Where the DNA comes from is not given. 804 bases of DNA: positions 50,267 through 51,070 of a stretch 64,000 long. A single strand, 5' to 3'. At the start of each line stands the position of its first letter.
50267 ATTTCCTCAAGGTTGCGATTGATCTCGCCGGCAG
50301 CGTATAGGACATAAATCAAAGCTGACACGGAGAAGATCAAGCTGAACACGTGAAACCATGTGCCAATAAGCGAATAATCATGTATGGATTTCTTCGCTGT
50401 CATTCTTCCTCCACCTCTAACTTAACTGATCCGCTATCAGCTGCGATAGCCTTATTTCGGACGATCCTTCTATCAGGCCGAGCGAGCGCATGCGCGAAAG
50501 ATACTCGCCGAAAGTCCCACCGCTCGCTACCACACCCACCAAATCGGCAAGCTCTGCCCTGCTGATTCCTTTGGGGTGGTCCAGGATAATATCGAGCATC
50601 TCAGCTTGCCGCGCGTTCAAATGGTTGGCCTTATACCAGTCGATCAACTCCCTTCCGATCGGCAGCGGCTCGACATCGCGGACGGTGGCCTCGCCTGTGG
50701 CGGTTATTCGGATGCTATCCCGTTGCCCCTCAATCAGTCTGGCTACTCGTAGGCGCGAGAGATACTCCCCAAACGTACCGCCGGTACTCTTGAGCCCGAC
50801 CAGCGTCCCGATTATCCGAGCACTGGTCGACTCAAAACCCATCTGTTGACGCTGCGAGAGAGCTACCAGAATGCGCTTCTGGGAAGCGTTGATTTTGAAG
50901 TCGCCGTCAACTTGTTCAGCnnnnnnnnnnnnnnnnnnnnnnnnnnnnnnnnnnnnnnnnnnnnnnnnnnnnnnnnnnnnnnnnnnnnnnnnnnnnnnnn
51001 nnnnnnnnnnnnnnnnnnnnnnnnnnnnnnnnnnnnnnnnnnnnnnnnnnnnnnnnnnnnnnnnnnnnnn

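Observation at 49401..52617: HerA/FtsK-superfamily ATPase with tandem winged-helix tail plus three small coupled proteins, immediately upstream of the late promoter and terminase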

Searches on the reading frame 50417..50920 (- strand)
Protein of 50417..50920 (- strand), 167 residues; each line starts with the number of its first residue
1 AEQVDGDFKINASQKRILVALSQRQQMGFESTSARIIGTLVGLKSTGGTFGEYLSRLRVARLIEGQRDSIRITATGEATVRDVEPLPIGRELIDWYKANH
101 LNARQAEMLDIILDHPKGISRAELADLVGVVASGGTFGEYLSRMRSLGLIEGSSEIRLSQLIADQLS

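Call 45: search_protein_families(library=pfam, proteins=[window:50417-50920:-], max_evalue=1)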
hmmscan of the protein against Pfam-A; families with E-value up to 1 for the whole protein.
window:50417-50920:- (167 aa): 4 families
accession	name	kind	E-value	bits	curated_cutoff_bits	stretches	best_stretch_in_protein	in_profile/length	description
PF13545.12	HTH_Crp_2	-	0.0026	18.1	27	1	119-158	23-61/70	Crp-like helix-turn-helix domain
PF14947.12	HTH_45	-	0.022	15.2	25.5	1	49-84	35-70/77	Winged helix-turn-helix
PF13412.12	HTH_24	-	0.022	14.8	21.9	1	107-151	7-48/48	Winged helix-turn-helix DNA-binding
PF12802.13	MarR_2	-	0.029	15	27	1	101-151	3-51/61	MarR family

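Call 56: search_solved_structures(query=A4, max_evalue=10, show_alignments=2)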
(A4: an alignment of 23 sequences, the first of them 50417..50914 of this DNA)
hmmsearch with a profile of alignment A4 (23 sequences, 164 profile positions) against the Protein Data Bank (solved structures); distinct sequences matched with E-value up to 10: 33.
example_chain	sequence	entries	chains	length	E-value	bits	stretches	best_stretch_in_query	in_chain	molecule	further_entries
5zr4_A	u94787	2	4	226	0.0047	19.8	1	21-76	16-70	Metal-dependent transcriptional regulator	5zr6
8ylf_A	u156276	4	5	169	0.013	18.3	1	38-110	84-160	MarR family transcriptional regulator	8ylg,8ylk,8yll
3vb2_A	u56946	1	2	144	0.038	16.8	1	37-109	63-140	Multiple antibiotic resistance protein marR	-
2h09_A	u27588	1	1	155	0.046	16.6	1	29-83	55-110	Transcriptional regulator mntR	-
4omy_A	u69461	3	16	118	0.081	15.8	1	79-149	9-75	NolR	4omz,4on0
8ylh_A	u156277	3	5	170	0.081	15.8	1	35-79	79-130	Regulatory protein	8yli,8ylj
4gnk_E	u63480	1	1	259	0.11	15.4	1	60-116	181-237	1-phosphatidylinositol 4,5-bisphosphate phosphodiesterase beta-3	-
5h3r_A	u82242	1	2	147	0.11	15.4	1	38-109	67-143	Multiple antibiotic resistance protein MarR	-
3vod_A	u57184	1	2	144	0.13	15.2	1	38-109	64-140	Multiple antibiotic resistance protein marR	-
2dah_A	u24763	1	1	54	0.13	15.1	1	39-74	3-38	Ubiquilin-3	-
4jba_A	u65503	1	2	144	0.21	14.4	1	38-109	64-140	Multiple antibiotic resistance protein MarR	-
4asn_A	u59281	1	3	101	0.23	14.3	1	13-88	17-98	TUBR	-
8emv_A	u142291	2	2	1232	0.27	14.1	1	60-116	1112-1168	1-phosphatidylinositol 4,5-bisphosphate phosphodiesterase beta-3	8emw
8emx_A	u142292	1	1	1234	0.27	14.1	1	60-116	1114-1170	1-phosphatidylinositol 4,5-bisphosphate phosphodiesterase beta-3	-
8uqn_B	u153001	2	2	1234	0.27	14.1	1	60-116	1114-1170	1-phosphatidylinositol 4,5-bisphosphate phosphodiesterase beta-3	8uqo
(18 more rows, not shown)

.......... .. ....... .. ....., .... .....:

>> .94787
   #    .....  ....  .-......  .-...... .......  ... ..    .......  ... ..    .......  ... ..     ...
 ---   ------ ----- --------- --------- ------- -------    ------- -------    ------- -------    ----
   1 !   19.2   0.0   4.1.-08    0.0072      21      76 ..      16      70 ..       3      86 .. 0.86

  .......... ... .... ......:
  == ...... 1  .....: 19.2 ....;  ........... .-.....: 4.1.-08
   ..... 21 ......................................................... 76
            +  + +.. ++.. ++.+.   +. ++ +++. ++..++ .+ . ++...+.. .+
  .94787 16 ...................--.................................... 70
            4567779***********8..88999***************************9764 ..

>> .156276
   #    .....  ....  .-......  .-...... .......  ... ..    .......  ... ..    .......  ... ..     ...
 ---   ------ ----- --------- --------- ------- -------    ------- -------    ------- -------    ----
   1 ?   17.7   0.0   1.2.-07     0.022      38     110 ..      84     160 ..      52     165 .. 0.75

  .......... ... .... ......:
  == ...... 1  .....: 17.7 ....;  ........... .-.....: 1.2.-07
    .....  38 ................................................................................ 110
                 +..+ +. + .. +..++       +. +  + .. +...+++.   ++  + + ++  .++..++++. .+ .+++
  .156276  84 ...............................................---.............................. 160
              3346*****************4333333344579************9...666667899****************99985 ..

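Call 62: predict_structure(alignment_id=A4)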
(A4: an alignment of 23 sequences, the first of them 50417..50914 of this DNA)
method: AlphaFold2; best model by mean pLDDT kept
length: 165 residues; sequences in the alignment: 23
mean_pLDDT: 95.3   pTM: 0.86
mean pLDDT of the five models: 95.3, 95.2, 95.1, 94.6, 93.7
residues with pLDDT >= 90: 158; 70-90: 3; 50-70: 1; < 50: 3
segments of 3 or more residues with pLDDT < 50: 1-3
pLDDT, mean of each block of 10 residues (from residue 1): 73 98 96 97 95 97 98 97 96 97 98 97 97 96 97 97 92
secondary structure, 60 per line:
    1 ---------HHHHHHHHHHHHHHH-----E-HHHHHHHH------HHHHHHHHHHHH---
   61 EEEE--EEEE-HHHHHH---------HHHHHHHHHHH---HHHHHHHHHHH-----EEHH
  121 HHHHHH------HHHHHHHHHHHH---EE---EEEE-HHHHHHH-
elements in order: H10-24 H32-39 H46-57 E61-64 E67-70 H72-77 H87-97 H101-111 H119-126 H133-144 E153-156 H158-164

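Call 65: fold_search(model_id=the predicted structure, library=pdb)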
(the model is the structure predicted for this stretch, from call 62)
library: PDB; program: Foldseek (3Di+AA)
matches with E <= 10: 1334; with E <= 0.001: 0
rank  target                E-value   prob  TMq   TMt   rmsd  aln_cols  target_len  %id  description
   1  2pjp_A                3.8e-03  0.99  0.28  0.38  11.8       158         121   13  Structure of the mRNA-binding domain of elongation factor SelB from E.coli in complex with SECIS RNA (released 2007-10-30)
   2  3lmm_B                4.5e-03  0.91  0.26  0.09  13.5       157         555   16  Crystal Structure of the DIP2311 protein from Corynebacterium diphtheriae, Northeast Structural Genomics Consortium Ta (released 2010-02-16)
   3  2z99                  6.0e-03  0.94  0.32  0.33  17.4       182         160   14  Crystal Structure of ScpB from Mycobacterium tuberculosis (released 2007-10-09)
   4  2qww_E                1.1e-02  1.00  0.36  0.41   2.7        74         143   24  Crystal structure of multiple antibiotic-resistance repressor (MarR) (YP_013417.1) from Listeria monocytogenes 4b F236 (released 2007-08-21)
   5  2quf_A                1.3e-02  0.97  0.36  0.28  17.1       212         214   12  Crystal Structure of Transcription Factor AXXA-PF0095 from Pyrococcus furiosus (released 2008-08-05)
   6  2uwm_A                1.3e-02  0.96  0.28  0.25  11.7       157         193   11  C-TERMINAL DOMAIN(WH2-WH4) OF ELONGATION FACTOR SELB IN COMPLEX WITH SECIS RNA (released 2007-05-08)
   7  5u8j_C                1.3e-02  0.92  0.32  0.31  13.9       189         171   10  Crystal structure of a protein of unknown function ECL_02571 involved in membrane biogenesis from Enterobacter cloacae (released 2017-01-18)
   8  2uwm_B                1.3e-02  0.96  0.30  0.25  11.9       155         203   11  C-TERMINAL DOMAIN(WH2-WH4) OF ELONGATION FACTOR SELB IN COMPLEX WITH SECIS RNA (released 2007-05-08)
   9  2qww_D                1.4e-02  1.00  0.36  0.42   3.2        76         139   26  Crystal structure of multiple antibiotic-resistance repressor (MarR) (YP_013417.1) from Listeria monocytogenes 4b F236 (released 2007-08-21)
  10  2qww_G                1.4e-02  1.00  0.35  0.41   3.5        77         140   26  Crystal structure of multiple antibiotic-resistance repressor (MarR) (YP_013417.1) from Listeria monocytogenes 4b F236 (released 2007-08-21)
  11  9ff3                  1.6e-02  1.00  0.36  0.34  13.9       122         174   18  The structure of delta-ScoC, a global regulator protein from Geobacillus kaustophilus T-1 (released 2025-06-04)
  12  8iue_P                1.7e-02  0.97  0.33  0.19  15.1       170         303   12  RNA polymerase III pre-initiation complex melting complex 1 (released 2023-05-24)
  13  3lst_A                1.8e-02  0.84  0.27  0.14  13.8       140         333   14  Crystal Structure of CalO1, Methyltransferase in Calicheamicin Biosynthesis, SAH bound form (released 2010-03-02)
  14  2qww_B                2.0e-02  1.00  0.36  0.41   3.2        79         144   25  Crystal structure of multiple antibiotic-resistance repressor (MarR) (YP_013417.1) from Listeria monocytogenes 4b F236 (released 2007-08-21)
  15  7el2_B                2.0e-02  1.00  0.36  0.46  12.9       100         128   18  Crystal structure of apo-HpaR from Acinetobacter baumannii (released 2022-01-19)
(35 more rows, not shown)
